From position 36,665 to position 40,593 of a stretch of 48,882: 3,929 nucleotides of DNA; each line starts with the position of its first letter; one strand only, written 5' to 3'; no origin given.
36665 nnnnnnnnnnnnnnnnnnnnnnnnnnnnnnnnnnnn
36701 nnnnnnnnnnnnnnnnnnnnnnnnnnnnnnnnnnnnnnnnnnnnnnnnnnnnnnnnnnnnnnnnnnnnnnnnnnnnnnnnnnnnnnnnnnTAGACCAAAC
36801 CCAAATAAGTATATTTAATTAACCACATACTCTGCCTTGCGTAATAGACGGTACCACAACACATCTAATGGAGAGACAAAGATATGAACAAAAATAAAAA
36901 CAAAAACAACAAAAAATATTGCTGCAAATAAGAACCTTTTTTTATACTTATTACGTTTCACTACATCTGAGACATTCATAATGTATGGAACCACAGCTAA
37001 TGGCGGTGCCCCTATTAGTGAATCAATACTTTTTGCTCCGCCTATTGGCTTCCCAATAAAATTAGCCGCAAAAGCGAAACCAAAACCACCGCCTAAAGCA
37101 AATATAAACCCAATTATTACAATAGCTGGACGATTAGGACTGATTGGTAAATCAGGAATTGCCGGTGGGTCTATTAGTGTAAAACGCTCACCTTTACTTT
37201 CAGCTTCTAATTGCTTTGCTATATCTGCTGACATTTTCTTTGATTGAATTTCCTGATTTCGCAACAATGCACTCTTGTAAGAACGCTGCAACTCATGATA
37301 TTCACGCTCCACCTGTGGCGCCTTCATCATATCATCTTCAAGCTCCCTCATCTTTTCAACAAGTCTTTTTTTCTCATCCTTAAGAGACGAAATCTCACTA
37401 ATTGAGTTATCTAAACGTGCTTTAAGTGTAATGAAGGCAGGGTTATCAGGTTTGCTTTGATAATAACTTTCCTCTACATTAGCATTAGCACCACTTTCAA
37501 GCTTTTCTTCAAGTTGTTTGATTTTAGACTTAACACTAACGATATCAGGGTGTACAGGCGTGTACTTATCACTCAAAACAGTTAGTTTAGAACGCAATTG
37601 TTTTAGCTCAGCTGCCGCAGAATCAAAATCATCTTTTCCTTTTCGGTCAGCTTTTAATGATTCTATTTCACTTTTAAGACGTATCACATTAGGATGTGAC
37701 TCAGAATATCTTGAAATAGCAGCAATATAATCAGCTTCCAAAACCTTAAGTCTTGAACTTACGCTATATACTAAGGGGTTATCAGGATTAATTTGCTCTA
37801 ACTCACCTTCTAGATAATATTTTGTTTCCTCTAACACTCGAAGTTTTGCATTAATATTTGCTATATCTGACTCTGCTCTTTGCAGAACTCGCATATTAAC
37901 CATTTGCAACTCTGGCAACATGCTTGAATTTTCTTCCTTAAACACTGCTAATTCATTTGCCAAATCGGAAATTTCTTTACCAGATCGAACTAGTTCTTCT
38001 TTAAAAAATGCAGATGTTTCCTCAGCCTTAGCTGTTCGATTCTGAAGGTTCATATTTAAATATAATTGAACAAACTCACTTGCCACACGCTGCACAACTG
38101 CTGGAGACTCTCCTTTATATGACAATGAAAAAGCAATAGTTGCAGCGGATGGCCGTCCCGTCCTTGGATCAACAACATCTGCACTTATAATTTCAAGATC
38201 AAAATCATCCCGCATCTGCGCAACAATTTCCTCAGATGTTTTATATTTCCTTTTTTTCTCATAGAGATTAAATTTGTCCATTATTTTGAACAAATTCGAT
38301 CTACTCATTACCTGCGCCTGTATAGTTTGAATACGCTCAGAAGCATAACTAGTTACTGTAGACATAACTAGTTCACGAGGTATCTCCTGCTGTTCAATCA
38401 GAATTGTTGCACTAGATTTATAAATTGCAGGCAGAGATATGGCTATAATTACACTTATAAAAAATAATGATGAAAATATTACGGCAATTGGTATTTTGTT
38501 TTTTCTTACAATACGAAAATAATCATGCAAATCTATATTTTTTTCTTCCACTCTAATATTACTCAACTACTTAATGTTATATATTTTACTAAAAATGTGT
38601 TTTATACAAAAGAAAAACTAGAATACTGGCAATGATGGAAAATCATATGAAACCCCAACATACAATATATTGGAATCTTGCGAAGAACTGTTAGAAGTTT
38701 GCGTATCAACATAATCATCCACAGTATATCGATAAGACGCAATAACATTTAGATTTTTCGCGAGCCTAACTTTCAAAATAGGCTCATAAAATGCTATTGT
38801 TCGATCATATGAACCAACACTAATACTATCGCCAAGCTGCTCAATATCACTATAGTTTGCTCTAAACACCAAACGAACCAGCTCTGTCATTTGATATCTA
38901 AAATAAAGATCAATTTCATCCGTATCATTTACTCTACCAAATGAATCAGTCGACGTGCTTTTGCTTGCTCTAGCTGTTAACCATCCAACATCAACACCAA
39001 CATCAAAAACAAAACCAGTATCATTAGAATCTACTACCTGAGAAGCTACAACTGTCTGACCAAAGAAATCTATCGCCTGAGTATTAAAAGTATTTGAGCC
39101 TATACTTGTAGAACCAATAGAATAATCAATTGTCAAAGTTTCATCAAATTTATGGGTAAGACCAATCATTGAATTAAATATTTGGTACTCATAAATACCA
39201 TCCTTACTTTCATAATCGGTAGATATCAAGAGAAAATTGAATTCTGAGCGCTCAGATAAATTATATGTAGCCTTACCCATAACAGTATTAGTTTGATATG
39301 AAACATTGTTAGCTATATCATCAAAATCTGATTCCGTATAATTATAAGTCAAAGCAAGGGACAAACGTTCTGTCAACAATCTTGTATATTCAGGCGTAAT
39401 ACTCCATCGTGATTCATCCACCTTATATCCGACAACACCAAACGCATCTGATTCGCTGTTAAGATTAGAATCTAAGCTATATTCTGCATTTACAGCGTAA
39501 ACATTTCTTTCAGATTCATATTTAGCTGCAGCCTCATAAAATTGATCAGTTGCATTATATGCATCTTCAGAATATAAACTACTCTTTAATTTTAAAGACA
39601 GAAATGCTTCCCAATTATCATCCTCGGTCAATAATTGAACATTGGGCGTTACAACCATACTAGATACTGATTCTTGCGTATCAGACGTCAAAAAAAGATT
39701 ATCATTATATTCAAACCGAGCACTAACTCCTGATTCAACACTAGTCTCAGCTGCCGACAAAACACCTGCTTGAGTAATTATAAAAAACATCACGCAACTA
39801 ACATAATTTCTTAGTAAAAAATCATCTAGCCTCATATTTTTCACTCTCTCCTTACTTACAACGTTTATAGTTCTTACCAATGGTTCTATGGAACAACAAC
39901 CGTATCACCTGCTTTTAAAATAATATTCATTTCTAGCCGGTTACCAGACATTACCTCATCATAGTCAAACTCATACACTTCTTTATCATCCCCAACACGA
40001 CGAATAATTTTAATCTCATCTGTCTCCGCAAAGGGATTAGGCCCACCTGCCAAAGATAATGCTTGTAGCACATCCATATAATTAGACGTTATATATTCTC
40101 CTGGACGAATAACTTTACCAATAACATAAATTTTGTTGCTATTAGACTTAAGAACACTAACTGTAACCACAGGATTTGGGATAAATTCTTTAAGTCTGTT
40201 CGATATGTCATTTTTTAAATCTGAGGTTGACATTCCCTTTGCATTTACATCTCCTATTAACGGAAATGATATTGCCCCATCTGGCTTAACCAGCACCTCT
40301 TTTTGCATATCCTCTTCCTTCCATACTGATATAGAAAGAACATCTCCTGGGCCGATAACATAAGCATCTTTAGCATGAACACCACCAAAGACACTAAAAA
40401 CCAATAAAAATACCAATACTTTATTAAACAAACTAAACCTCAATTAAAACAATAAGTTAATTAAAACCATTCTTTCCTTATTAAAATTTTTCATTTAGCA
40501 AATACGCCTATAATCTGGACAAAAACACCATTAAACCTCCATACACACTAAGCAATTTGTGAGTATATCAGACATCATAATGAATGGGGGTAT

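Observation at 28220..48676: XrtA/PEP-CTERM exopolysaccharide locus with an embedded sulfation supply line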

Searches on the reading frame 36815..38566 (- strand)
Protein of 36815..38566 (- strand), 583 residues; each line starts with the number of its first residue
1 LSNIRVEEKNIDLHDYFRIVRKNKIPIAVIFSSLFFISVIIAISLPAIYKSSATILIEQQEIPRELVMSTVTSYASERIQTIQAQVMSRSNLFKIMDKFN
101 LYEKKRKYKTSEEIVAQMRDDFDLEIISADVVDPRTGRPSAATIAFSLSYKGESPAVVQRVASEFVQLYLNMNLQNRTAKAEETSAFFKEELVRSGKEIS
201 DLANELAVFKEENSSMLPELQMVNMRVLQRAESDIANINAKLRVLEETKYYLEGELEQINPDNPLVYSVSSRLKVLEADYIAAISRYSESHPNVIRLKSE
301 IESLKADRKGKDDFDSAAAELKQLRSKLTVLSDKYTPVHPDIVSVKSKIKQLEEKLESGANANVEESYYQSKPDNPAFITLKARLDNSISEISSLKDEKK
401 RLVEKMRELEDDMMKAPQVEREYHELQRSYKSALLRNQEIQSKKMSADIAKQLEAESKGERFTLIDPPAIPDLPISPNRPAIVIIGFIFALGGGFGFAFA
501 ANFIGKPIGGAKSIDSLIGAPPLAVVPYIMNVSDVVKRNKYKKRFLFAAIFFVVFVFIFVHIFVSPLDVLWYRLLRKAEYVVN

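Call 3: search_protein_families(library=ncbifam, proteins=[window:36815-38566:-], max_evalue=0.00001)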
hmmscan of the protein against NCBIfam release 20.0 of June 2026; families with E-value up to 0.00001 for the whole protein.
window:36815-38566:- (583 aa): 2 families
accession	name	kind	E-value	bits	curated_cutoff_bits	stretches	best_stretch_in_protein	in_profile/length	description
TIGR03007.1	pepcterm_ChnLen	equivalog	8.1e-74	248.6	278.85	2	318-561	253-495/498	XrtA system polysaccharide chain length determinant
TIGR03017.1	EpsF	equivalog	4e-20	72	422.75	2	22-307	13-297/444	chain length determinant protein EpsF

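Call 5: search_protein_families(library=pfam, proteins=[window:36815-38566:-], max_evalue=0.001)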
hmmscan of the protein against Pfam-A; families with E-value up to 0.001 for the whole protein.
window:36815-38566:- (583 aa): 1 family
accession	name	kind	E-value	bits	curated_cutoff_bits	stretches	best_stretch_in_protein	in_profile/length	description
PF02706.20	Wzz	-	5.6e-07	30.2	25.5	1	10-85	2-81/91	Chain length determinant protein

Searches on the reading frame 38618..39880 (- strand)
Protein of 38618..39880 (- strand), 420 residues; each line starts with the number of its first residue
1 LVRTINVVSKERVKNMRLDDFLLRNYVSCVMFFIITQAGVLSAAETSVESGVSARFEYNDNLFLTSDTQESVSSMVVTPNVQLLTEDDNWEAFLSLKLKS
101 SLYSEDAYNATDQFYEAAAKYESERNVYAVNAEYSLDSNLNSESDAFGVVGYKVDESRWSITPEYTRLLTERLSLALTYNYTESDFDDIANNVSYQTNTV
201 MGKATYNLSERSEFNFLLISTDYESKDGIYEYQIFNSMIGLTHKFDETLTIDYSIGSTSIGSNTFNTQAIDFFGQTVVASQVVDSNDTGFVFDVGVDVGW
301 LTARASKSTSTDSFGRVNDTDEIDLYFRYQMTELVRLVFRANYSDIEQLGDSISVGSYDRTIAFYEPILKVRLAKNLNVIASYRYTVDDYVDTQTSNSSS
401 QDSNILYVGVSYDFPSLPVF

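Call 3: search_protein_families(library=ncbifam, proteins=[window:38618-39880:-], max_evalue=0.00001)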
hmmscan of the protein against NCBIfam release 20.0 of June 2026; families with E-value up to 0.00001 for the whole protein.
window:38618-39880:- (420 aa): 1 family
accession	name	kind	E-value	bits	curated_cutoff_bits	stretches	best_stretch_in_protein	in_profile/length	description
TIGR03016.1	pepcterm_hypo_1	hypoth_equivalog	9e-06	24.9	90.85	1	43-192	1-155/477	TIGR03016 family PEP-CTERM system-associated outer membrane protein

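Call 5: search_protein_families(library=pfam, proteins=[window:38618-39880:-], max_evalue=0.001)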
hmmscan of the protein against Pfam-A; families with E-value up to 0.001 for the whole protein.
window:38618-39880:- (420 aa): 0 families

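Call 35: search_protein_families(library=ncbifam, proteins=[window:38618-39880:-], max_evalue=0.1)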
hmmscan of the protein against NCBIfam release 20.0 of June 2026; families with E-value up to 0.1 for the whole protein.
window:38618-39880:- (420 aa): 1 family
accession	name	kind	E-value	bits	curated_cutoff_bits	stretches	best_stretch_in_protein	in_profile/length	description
TIGR03016.1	pepcterm_hypo_1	hypoth_equivalog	9e-06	24.9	90.85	1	43-192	1-155/477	TIGR03016 family PEP-CTERM system-associated outer membrane protein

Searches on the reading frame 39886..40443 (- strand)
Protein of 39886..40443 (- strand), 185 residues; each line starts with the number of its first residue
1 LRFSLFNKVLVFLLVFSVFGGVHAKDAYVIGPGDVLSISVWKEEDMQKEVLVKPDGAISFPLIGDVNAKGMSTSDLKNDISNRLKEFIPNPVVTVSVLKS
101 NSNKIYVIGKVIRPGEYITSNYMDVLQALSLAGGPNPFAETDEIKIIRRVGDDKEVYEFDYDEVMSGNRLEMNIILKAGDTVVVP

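Call 3: search_protein_families(library=ncbifam, proteins=[window:39886-40443:-], max_evalue=0.00001)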
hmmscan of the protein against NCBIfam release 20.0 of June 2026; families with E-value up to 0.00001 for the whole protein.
window:39886-40443:- (185 aa): 4 families
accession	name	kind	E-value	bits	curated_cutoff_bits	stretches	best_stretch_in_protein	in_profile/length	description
TIGR03027.2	pepcterm_export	equivalog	6e-43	146.4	180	1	27-185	2-165/169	XrtA/PEP-CTERM system exopolysaccharide export protein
NF041843.1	EpsY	equivalog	2.1e-31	108.8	320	1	25-184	50-210/211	exopolysaccharide export protein EpsY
TIGR03028.1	EpsE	equivalog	5.5e-29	101.2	262.65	1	28-184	2-159/239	polysaccharide export protein EpsE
NF011658.0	PRK15078.1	subfamily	1.1e-21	77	333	1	27-185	84-250/380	polysaccharide export protein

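Call 5: search_protein_families(library=pfam, proteins=[window:39886-40443:-], max_evalue=0.001)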
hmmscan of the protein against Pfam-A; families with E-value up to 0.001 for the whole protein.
window:39886-40443:- (185 aa): 3 families
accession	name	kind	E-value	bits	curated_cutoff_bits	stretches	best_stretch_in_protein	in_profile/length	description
PF02563.21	Poly_export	-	1.6e-26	92.7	28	1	24-97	3-76/77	Polysaccharide biosynthesis/export protein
PF22461.2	SLBB_2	-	3.4e-08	33.9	27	1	104-184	2-79/79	SLBB domain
PF10531.15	SLBB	-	3.1e-07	30.5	27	1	104-154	1-50/55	SLBB domain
